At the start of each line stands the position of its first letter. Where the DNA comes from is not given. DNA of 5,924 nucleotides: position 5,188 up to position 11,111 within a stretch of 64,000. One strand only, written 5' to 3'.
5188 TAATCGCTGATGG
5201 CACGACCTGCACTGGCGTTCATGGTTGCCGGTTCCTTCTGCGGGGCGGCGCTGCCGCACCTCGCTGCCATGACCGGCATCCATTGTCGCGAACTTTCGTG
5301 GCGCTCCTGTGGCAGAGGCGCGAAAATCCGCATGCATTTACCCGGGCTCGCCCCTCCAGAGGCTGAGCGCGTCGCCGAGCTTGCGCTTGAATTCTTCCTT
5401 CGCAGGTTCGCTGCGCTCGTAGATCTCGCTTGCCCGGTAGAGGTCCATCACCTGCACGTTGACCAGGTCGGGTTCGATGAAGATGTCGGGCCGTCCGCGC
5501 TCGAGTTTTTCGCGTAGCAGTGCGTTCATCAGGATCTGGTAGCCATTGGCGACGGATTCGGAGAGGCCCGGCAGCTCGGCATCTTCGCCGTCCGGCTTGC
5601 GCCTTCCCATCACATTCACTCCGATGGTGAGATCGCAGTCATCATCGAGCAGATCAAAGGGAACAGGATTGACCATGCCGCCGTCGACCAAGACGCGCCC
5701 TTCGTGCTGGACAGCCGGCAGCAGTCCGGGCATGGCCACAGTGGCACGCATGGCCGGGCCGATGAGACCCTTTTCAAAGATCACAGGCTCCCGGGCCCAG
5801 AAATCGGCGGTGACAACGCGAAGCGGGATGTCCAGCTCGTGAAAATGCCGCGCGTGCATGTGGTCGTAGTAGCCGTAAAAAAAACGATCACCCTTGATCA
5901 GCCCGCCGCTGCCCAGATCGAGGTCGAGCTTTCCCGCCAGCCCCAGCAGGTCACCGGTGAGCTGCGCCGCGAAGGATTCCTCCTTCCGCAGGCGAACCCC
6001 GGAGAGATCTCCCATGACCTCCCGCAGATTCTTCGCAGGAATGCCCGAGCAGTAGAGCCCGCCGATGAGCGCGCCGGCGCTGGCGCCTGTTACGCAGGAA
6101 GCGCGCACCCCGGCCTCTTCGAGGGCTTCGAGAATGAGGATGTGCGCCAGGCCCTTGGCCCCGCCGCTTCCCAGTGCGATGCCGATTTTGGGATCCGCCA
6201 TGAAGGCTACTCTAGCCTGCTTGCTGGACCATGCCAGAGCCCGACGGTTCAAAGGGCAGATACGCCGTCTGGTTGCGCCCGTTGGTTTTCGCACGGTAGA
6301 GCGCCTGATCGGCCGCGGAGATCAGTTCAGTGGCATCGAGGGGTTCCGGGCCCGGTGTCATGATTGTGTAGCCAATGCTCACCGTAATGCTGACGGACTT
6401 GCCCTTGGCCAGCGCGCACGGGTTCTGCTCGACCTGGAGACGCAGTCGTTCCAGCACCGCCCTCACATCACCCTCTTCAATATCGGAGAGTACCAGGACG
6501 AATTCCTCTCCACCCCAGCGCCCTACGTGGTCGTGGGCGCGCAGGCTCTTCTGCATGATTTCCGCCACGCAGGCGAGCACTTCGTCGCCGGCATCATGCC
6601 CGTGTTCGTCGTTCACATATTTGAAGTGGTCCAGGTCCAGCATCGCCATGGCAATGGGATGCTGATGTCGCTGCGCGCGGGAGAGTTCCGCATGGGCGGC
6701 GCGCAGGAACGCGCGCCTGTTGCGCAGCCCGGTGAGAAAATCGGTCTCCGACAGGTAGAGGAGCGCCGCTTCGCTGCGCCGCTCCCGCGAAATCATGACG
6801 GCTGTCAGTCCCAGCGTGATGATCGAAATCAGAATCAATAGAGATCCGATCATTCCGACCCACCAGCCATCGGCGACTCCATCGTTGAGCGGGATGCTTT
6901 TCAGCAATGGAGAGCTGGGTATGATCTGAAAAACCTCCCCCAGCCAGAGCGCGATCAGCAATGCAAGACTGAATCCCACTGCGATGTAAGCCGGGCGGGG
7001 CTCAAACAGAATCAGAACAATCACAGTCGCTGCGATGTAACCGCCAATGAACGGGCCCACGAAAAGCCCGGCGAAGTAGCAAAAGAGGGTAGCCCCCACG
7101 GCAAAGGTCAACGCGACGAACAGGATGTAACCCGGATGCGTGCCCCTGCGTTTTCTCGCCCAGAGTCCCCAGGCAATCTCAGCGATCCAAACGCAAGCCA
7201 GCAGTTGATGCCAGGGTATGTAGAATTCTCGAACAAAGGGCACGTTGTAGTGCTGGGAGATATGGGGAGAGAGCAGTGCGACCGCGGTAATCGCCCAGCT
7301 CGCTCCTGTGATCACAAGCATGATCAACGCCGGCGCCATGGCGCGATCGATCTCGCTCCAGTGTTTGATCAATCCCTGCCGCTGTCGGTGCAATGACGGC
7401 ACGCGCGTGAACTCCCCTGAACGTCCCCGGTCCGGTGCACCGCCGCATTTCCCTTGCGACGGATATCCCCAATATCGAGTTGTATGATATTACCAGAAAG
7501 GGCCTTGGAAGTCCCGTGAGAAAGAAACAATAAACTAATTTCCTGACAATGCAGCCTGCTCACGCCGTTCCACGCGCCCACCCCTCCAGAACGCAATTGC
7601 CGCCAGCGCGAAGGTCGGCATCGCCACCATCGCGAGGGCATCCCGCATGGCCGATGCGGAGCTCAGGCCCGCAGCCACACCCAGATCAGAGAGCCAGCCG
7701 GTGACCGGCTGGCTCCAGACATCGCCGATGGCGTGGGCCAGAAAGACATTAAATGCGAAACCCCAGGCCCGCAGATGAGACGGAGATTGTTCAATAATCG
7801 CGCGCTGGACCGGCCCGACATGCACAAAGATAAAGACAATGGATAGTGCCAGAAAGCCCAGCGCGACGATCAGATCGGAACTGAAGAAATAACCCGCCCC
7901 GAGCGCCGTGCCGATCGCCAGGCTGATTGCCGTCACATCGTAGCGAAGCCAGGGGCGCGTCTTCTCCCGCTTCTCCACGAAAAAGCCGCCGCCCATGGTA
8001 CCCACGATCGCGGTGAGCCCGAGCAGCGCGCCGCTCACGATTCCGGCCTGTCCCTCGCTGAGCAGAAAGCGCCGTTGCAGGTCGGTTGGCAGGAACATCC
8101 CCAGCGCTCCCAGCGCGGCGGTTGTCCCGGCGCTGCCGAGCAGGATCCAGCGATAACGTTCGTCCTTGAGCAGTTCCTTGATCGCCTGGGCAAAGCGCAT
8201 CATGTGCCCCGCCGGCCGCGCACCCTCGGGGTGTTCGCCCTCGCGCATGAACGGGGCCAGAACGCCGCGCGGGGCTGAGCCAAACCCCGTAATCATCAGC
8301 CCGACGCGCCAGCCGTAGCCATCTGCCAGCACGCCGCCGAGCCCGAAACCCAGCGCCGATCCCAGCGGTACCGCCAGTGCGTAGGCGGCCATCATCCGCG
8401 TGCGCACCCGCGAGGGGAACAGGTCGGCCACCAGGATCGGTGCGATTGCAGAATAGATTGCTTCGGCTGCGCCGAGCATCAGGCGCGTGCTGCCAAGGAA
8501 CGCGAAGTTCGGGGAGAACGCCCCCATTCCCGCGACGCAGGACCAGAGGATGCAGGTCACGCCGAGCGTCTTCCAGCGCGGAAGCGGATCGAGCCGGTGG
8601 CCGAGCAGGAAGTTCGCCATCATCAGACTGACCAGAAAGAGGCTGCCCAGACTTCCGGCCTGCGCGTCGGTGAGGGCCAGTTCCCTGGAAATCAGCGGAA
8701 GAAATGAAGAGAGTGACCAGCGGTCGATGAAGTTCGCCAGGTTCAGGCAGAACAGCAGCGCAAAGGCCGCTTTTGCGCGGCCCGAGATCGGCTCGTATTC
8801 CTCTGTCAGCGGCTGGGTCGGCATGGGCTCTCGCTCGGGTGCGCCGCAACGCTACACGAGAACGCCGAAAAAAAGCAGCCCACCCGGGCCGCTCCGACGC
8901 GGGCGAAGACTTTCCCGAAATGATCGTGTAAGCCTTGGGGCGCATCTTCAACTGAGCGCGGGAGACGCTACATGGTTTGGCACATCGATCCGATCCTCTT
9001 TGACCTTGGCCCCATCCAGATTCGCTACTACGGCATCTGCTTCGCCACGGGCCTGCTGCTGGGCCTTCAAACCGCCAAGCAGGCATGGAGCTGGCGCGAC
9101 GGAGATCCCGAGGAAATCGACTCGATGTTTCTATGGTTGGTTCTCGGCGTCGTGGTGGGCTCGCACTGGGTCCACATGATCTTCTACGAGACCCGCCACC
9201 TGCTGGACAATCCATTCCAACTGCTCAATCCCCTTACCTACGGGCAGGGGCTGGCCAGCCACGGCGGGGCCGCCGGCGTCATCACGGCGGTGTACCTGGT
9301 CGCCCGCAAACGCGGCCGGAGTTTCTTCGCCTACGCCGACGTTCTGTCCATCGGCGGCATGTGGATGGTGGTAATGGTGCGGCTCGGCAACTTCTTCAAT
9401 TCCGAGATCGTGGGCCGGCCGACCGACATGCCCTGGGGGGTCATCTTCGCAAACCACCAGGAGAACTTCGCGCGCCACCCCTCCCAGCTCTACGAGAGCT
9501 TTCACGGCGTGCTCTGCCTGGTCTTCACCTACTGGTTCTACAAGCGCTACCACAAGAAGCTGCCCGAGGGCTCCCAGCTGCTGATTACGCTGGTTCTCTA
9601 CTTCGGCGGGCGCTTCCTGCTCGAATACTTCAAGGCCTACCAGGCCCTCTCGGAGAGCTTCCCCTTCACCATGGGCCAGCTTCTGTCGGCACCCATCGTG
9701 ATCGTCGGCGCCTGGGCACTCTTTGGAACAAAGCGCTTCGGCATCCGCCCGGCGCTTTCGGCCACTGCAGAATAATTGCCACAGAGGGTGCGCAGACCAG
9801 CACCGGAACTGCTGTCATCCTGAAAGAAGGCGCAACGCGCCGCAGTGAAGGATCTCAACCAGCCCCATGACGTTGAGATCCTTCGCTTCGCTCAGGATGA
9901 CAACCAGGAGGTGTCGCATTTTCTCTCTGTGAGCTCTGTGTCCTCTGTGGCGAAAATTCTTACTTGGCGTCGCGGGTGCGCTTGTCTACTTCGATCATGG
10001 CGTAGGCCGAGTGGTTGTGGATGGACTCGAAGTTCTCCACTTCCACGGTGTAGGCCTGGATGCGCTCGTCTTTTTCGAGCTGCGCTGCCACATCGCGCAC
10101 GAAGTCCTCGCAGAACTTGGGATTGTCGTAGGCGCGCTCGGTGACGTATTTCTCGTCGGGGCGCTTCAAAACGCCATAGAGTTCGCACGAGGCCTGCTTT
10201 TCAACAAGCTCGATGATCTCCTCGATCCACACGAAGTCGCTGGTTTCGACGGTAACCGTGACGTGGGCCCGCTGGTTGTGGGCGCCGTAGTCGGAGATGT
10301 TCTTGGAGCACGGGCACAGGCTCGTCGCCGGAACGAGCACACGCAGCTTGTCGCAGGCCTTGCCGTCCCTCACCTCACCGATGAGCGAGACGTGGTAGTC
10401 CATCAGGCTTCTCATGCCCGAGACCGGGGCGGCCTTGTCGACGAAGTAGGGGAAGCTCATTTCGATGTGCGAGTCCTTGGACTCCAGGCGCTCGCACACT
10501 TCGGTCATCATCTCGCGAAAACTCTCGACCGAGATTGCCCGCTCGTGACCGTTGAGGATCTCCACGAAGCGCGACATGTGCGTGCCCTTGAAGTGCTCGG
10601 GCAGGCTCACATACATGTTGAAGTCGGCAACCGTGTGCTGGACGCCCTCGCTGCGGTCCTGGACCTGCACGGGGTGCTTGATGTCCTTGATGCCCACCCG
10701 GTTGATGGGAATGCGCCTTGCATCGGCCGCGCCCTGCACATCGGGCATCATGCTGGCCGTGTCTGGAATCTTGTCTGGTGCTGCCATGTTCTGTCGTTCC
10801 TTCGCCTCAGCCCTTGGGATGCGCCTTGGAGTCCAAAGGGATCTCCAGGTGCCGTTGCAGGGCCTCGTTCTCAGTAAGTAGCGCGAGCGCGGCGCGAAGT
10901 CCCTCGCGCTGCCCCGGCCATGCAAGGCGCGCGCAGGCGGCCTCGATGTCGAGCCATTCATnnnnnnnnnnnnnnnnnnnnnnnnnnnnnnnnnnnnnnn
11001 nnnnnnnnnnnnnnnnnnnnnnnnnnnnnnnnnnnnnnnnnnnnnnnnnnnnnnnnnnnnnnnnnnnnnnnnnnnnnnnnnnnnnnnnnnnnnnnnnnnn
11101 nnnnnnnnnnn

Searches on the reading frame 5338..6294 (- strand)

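Call 30: search_protein_families(library=pfam, proteins=[window:5338-6294:-], max_evalue=0.001)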
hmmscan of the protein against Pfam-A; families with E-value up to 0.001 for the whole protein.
window:5338-6294:- (318 aa): 1 family
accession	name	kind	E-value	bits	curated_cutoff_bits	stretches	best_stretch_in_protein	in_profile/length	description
PF01734.28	Patatin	-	3.5e-21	76.7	27.7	1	40-216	2-190/191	Patatin-like phospholipase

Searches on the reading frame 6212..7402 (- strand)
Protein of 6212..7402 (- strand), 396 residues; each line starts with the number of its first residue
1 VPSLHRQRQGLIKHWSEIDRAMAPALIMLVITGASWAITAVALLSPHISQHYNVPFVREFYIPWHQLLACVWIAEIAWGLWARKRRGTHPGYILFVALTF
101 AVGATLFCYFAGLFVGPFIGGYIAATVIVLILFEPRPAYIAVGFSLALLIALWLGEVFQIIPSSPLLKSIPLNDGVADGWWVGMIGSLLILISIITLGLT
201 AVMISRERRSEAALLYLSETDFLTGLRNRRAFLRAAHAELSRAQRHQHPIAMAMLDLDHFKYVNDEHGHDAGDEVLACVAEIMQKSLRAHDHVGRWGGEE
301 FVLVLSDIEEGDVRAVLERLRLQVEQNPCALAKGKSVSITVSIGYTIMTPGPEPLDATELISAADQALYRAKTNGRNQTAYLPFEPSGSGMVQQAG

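Call 30: search_protein_families(library=pfam, proteins=[window:6212-7402:-], max_evalue=0.001)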
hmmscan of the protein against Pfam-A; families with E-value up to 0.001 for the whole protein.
window:6212-7402:- (396 aa): 1 family
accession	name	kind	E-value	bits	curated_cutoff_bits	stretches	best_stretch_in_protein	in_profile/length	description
PF00990.26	GGDEF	-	3.2e-45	154.2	23.8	1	219-378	2-161/161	Diguanylate cyclase, GGDEF domain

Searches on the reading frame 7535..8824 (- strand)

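Call 30: search_protein_families(library=pfam, proteins=[window:7535-8824:-], max_evalue=0.001)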
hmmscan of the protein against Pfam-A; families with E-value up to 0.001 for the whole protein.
window:7535-8824:- (429 aa): 3 families
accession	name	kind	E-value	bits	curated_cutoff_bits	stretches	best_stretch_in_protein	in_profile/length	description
PF07690.21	MFS_1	-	1.3e-34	120.1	33.4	1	24-361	1-337/347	Major Facilitator Superfamily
PF03137.26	OATP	-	4.2e-09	35.7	25.8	1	207-287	278-358/545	Organic Anion Transporter Polypeptide (OATP) family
PF00083.30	Sugar_tr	-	0.00012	21.6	22.3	1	52-184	44-182/452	Sugar (and other) transporter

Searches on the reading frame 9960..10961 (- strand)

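Call 31: search_protein_families(library=pfam, proteins=[window:9960-10961:-], max_evalue=0.001)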
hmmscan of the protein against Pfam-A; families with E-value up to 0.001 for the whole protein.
window:9960-10961:- (333 aa): 1 family
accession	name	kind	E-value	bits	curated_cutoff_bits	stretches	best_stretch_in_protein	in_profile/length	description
PF02649.19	GCHY-1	-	8e-100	334.1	25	1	72-321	1-260/260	Type I GTP cyclohydrolase folE2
